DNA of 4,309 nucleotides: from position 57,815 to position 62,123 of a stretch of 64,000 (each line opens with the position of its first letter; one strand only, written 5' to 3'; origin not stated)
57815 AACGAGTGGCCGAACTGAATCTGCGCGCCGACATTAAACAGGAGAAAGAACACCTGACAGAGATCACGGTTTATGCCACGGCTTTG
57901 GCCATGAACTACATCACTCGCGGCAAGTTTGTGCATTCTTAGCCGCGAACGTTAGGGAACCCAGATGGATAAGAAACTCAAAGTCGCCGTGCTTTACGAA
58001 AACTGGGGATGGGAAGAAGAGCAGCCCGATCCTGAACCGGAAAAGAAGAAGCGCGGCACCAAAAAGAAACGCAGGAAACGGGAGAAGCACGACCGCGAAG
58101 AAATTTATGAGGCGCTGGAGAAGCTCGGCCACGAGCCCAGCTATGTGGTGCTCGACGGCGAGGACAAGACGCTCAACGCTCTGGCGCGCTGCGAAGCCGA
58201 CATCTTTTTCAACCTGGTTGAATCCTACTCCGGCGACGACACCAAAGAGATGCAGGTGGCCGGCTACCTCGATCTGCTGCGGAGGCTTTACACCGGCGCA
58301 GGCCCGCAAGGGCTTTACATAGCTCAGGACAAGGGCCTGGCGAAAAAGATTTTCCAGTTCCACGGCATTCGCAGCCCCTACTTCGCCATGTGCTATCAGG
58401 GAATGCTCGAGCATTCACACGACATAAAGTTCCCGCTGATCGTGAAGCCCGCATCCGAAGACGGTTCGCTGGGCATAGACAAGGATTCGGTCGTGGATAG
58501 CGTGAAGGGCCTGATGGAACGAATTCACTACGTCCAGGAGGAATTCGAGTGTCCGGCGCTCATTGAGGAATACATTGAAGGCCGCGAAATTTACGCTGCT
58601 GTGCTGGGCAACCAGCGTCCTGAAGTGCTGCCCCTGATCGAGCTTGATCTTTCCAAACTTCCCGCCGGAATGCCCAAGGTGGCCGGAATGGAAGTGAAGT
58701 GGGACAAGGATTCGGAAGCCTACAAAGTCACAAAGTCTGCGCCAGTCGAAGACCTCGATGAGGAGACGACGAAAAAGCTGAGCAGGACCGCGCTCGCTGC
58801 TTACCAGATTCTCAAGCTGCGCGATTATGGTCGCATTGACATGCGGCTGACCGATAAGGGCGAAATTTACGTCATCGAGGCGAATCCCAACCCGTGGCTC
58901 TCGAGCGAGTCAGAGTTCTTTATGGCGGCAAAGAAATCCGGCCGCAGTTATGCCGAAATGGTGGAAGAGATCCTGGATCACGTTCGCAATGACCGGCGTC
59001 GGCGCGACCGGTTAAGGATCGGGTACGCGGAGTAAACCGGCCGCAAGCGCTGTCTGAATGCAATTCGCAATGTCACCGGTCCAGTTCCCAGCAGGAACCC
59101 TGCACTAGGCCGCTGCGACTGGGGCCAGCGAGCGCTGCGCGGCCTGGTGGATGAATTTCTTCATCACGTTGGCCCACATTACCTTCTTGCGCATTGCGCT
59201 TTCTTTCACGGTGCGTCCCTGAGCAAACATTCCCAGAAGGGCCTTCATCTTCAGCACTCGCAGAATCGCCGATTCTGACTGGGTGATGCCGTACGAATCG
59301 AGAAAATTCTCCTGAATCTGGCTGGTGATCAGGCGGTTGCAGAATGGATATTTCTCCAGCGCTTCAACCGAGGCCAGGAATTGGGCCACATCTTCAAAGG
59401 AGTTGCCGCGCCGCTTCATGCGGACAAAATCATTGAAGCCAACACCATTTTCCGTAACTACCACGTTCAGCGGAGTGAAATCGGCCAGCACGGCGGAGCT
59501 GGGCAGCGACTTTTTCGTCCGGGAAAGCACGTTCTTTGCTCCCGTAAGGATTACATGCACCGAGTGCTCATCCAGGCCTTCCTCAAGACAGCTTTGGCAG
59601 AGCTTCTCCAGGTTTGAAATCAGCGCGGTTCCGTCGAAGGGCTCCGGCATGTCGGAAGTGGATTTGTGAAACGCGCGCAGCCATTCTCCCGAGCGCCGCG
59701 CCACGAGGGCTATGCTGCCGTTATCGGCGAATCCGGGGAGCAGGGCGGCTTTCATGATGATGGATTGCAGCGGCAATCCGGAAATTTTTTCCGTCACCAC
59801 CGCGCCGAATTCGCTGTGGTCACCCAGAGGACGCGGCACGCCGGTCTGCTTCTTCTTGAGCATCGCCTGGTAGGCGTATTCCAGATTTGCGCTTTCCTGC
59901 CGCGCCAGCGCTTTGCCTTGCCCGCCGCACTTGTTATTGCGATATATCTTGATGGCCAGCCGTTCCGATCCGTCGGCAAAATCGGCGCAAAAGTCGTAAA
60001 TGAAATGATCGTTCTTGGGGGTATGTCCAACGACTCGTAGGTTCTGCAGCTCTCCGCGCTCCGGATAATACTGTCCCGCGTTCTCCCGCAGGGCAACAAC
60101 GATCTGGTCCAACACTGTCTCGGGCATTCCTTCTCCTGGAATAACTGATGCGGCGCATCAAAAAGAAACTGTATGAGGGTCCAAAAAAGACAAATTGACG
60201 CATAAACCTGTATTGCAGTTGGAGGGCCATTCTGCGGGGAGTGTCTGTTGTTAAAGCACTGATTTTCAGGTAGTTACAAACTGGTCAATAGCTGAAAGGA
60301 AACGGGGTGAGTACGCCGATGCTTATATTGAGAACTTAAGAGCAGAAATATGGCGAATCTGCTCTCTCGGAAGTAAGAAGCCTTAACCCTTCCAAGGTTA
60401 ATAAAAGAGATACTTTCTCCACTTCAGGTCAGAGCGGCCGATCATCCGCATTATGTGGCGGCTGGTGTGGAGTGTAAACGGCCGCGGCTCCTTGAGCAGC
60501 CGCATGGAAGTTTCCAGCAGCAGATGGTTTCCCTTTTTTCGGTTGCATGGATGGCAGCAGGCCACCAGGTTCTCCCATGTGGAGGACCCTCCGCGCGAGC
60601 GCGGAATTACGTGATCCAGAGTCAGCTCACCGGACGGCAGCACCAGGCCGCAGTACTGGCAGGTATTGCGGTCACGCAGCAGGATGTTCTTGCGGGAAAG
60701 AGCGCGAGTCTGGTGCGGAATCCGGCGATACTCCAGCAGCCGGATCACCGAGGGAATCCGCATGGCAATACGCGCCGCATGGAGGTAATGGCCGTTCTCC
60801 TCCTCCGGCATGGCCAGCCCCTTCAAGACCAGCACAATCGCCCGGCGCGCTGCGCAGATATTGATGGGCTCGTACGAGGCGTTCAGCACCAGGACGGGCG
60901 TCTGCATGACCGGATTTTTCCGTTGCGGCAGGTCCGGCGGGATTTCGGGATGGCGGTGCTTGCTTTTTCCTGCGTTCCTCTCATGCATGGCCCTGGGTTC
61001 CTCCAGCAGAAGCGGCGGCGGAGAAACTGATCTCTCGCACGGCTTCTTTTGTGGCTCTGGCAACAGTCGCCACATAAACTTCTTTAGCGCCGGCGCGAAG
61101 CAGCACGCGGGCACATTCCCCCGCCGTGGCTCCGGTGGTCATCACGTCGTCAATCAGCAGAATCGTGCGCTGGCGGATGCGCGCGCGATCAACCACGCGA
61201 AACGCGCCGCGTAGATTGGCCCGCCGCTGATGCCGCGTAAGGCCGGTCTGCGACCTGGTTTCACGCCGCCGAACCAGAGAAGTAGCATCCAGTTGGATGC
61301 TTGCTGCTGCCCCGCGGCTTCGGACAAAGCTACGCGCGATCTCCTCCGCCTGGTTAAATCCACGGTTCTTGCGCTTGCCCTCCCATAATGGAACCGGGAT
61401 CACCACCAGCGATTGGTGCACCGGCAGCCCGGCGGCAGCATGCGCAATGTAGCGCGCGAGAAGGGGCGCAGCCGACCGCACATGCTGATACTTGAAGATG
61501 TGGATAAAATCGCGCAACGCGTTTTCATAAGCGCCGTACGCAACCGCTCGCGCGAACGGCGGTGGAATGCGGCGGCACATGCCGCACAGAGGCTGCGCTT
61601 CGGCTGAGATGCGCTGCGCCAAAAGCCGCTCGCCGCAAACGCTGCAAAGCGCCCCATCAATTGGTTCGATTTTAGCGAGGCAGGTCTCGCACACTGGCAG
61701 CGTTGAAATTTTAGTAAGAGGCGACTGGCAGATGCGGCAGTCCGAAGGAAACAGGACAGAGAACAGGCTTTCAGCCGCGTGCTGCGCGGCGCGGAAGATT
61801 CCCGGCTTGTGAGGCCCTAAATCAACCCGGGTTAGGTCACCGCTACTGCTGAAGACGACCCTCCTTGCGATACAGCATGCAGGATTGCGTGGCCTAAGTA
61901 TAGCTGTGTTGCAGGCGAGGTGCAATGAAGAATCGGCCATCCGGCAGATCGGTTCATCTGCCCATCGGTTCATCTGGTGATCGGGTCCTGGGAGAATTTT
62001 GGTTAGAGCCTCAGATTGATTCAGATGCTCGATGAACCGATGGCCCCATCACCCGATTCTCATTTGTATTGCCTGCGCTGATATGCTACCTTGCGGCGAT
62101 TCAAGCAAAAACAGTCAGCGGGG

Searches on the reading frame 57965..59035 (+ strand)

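Call 24: search_protein_families(library=ncbifam, proteins=[window:57965-59035:+], max_evalue=1e-8)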
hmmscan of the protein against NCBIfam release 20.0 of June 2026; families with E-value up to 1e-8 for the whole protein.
window:57965-59035:+ (356 aa): 26 families (the best 25 are shown)
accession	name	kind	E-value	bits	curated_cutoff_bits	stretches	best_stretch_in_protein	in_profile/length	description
NF002378.0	PRK01372.1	subfamily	2.4e-39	134.8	243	1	45-341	28-302/305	D-alanine--D-alanine ligase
TIGR01205.1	D_ala_D_alaTIGR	subfamily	2.1e-32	112.4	245.65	1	66-339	59-316/318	D-alanine--D-alanine ligase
NF002528.0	PRK01966.1-4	subfamily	6.1e-27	94.4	262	1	34-344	69-362/366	D-alanine--D-alanine ligase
NF011169.0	PRK14571.1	equivalog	7.5e-27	94.4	404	1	41-339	18-294/300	D-alanyl-alanine synthetase A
NF000206.1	D_ala_D_lac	equivalog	3e-25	89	550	1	77-337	90-337/342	D-alanine--(R)-lactate ligase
NF012215.1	D_ala_D_lac_VanD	exception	4.3e-23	82.2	700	1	78-338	91-338/343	D-alanine--(R)-lactate ligase VanD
NF000091.3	D_ala_D_ser_VanG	exception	6.1e-23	81.2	495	1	75-338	91-341/344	D-alanine--D-serine ligase VanG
NF002526.0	PRK01966.1-2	equivalog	1.5e-20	73.4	449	1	75-342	91-349/362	D-alanine--D-alanine ligase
NF002527.0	PRK01966.1-3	equivalog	1.7e-20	73.5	310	1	73-339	72-327/332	D-alanine--D-alanine ligase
NF000470.1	D_ala_D_lac_VanM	exception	8.1e-20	71.4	760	1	78-335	91-335/343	D-alanine--(R)-lactate ligase VanM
NF012217.1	D_ala_D_lac_VanA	exception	7.5e-19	68.1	775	1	78-336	91-336/343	D-alanine--(R)-lactate ligase VanA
NF002525.0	PRK01966.1-1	equivalog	1.9e-18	66.6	457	1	77-342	98-352/364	D-alanine--D-alanine ligase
NF000372.1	D_ala_D_lac_VanI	exception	2.2e-18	66.7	700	1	79-337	92-337/341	D-alanine--(R)-lactate ligase VanI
NF000374.1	D_ala_D_lac_VanO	exception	6.2e-18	64.9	750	1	79-338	92-338/346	D-alanine--(R)-lactate ligase VanO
NF000144.1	D_ala_D_lac_VanF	exception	7.2e-18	64.7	750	1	79-327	92-327/343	D-alanine--(R)-lactate ligase VanF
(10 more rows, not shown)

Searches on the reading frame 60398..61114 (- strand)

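Call 24: search_protein_families(library=ncbifam, proteins=[window:60398-61114:-], max_evalue=1e-8)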
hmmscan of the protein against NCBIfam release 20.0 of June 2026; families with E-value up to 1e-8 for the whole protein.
window:60398-61114:- (238 aa): 2 families
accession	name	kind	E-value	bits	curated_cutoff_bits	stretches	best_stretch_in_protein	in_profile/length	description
NF040563.1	guided_IscB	equivalog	1.1e-15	57.6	175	1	118-199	163-240/314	RNA-guided endonuclease IscB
NF049971.1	CRISPR_Cas9d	exception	5.3e-12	45.2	375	1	135-197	530-596/986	type II CRISPR RNA-guided endonuclease Cas9d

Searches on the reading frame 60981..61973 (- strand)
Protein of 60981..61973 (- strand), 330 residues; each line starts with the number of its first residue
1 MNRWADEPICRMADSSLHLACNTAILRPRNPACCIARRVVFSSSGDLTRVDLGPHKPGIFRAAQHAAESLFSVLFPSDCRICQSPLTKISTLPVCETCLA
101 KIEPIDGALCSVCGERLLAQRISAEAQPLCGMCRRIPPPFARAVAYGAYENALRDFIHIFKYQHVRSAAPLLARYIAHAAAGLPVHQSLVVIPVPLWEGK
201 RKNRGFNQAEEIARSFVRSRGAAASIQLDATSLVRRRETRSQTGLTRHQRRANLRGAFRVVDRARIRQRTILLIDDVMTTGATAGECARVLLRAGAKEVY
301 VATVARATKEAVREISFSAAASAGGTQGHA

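Call 24: search_protein_families(library=ncbifam, proteins=[window:60981-61973:-], max_evalue=1e-8)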
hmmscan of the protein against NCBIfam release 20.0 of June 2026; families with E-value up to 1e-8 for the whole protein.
window:60981-61973:- (330 aa): 2 families
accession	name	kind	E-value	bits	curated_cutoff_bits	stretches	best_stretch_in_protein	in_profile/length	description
NF008616.0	PRK11595.1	equivalog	4.1e-37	127.9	304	1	76-307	5-226/227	DNA utilization protein GntX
TIGR00201.1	comF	subfamily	4.1e-28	98.6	233.55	1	108-306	13-190/190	ComF family protein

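Call 33: find_encoding_contigs(protein=window:60981-61973:-, flank=10000, max_places=3)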
Protein window:60981-61973:- (330 aa): 4 contigs read that carry it; 3 places shown.
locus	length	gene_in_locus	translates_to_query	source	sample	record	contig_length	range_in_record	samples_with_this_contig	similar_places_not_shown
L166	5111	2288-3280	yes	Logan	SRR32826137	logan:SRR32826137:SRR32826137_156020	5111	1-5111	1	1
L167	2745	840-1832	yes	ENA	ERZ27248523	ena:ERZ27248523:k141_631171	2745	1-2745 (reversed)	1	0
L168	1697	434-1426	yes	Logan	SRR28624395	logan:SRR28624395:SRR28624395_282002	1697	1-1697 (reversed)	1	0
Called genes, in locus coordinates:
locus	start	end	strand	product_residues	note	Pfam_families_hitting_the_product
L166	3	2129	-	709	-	?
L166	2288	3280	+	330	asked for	PF18912:DZR_2, PF00156:Pribosyltran (weak)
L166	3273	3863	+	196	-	PF01844:HNH, PF13395:HNH_4 (weak), PF14279:HNH_5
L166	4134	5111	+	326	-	?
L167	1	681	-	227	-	?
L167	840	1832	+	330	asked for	PF18912:DZR_2, PF00156:Pribosyltran (weak)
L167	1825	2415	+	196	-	PF01844:HNH, PF13395:HNH_4 (weak), PF14279:HNH_5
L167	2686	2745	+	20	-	?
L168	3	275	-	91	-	?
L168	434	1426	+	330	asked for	PF18912:DZR_2, PF00156:Pribosyltran (weak)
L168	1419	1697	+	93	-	?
